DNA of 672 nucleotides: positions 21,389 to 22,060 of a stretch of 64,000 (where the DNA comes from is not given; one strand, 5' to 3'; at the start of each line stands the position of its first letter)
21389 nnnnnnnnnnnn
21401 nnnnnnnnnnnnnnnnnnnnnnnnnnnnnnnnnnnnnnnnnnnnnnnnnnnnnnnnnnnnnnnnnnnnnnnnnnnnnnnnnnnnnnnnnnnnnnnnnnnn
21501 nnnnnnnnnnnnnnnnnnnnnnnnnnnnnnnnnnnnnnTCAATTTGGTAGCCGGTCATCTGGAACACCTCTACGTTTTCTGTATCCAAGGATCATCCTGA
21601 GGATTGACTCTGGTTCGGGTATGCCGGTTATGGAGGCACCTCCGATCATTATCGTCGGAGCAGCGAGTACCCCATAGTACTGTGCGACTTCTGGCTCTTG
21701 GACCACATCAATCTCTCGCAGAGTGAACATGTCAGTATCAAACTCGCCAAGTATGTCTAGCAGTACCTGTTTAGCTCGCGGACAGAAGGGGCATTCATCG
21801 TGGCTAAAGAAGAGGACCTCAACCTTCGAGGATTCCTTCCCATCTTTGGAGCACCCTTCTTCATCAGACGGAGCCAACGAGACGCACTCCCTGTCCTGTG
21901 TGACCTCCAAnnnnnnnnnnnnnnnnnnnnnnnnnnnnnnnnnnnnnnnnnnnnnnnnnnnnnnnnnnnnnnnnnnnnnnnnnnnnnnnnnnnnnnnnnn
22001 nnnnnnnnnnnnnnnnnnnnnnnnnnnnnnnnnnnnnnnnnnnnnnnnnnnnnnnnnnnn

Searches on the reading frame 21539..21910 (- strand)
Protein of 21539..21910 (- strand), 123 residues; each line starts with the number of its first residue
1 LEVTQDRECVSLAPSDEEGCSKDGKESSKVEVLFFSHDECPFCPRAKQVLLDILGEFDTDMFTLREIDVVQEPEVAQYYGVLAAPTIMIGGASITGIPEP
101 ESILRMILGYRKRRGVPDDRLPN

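Call 58: search_protein_families(library=pfam, proteins=[window:21539-21910:-], max_evalue=0.0001)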
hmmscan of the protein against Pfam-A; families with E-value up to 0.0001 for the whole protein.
window:21539-21910:- (123 aa): 2 families
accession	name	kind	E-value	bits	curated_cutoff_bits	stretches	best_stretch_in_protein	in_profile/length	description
PF00462.30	Glutaredoxin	-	1.1e-05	25.9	22.9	1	32-92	1-58/60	Glutaredoxin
PF13192.12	Thioredoxin_3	-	7.1e-05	23.2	24.8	1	30-107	3-75/76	Thioredoxin domain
